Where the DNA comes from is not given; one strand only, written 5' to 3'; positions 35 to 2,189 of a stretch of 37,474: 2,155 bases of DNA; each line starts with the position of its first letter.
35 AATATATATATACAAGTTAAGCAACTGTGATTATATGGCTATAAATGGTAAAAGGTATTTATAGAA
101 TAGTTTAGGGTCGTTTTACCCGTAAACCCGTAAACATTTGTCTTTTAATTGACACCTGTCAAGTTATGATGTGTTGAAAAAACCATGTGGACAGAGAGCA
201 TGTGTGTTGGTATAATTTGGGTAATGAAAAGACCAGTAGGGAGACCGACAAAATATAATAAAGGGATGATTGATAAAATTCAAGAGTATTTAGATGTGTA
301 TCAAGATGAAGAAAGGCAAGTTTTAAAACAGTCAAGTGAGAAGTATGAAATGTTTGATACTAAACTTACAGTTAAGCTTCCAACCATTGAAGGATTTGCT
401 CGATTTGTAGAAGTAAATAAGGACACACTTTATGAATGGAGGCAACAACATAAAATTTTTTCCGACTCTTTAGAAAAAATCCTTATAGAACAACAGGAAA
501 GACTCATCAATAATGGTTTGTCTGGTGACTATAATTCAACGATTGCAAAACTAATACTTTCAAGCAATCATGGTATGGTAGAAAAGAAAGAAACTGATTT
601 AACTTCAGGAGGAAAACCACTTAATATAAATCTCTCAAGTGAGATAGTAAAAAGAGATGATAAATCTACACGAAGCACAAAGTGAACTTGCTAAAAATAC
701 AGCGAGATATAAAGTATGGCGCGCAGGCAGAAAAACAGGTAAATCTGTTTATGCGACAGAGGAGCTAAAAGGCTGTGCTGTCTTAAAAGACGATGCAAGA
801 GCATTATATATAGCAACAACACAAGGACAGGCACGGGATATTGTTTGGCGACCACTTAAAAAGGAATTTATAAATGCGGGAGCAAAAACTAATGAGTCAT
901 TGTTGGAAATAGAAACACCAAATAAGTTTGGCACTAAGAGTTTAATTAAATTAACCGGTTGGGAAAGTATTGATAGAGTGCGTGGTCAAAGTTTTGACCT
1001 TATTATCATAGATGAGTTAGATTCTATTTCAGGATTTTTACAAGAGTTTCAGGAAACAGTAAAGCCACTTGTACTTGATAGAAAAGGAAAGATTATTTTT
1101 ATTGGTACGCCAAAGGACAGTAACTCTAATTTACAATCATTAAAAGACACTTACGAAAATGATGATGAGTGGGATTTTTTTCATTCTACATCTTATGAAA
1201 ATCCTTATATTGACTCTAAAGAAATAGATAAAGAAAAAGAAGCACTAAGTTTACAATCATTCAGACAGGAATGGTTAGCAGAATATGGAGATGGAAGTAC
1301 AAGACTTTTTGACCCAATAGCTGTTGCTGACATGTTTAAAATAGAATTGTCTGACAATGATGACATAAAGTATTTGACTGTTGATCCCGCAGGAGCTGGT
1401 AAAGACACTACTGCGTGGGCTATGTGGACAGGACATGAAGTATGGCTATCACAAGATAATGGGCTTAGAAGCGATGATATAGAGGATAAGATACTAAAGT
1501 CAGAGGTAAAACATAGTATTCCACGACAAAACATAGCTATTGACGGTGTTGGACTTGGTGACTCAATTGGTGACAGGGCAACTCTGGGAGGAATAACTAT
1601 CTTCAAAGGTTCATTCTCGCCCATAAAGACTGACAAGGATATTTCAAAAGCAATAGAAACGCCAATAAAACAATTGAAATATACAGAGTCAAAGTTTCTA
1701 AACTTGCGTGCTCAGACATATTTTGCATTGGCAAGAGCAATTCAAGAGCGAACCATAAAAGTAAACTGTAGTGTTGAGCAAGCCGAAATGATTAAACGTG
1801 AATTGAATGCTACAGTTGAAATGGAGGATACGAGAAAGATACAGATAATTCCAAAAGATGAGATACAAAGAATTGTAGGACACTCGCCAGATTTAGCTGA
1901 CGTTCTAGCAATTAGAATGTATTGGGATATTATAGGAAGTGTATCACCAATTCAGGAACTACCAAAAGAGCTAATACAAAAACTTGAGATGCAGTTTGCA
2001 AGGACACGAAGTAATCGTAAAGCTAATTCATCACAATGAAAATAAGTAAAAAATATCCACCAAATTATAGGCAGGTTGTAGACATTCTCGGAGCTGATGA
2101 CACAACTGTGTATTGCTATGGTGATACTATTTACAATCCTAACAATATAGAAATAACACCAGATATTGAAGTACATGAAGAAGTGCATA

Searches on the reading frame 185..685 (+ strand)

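Call 6: search_protein_families(library=pfam, proteins=[window:185-685:+], max_evalue=0.01)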
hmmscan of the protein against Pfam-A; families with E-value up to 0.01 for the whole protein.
window:185-685:+ (166 aa): 1 family
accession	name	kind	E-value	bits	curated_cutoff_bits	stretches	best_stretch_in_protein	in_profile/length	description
PF16677.11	GP3_package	-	3.2e-19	69.5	29.4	1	19-136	1-104/105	DNA-packaging protein gp3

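Call 7: search_protein_families(library=phrogs, proteins=[window:185-685:+], max_evalue=0.001)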
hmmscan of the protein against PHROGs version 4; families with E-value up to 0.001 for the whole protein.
window:185-685:+ (166 aa): 4 families
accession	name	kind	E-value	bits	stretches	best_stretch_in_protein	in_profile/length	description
phrog_3064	-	head and packaging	1.1e-11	45.5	1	17-141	38-155/175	terminase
phrog_309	-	head and packaging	5.4e-11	44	1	14-155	128-275/319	terminase small subunit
phrog_606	-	head and packaging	1.4e-10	42.4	1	16-149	17-148/167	terminase small subunit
phrog_4102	-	head and packaging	0.00016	22.9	1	14-114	5-90/166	terminase small subunit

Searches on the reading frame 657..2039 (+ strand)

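Call 6: search_protein_families(library=pfam, proteins=[window:657-2039:+], max_evalue=0.01)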
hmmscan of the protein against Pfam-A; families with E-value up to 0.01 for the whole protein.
window:657-2039:+ (460 aa): 3 families
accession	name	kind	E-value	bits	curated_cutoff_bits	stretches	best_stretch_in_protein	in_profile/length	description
PF03237.21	Terminase_6N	-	3.5e-08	33.8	22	1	23-218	4-208/215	Terminase large subunit, T4likevirus-type, N-terminal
PF05876.18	GpA_ATPase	-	0.0022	18.2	25.6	0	22-128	33-144/247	Phage terminase large subunit gpA, ATPase domain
PF13401.12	AAA_22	-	0.0057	17.4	27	0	48-153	35-125/130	AAA domain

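Call 7: search_protein_families(library=phrogs, proteins=[window:657-2039:+], max_evalue=0.001)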
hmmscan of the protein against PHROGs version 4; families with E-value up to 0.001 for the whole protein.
window:657-2039:+ (460 aa): 4 families
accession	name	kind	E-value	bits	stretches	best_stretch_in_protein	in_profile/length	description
phrog_2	-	head and packaging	1.2e-40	141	1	3-423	265-593/807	terminase large subunit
phrog_7579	-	head and packaging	9.2e-13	49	1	6-222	7-225/239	terminase large subunit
phrog_38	-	head and packaging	2.1e-05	24.4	1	107-258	397-572/760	terminase large subunit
phrog_675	-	head and packaging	2.4e-05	23.8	1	5-125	44-166/576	terminase large subunit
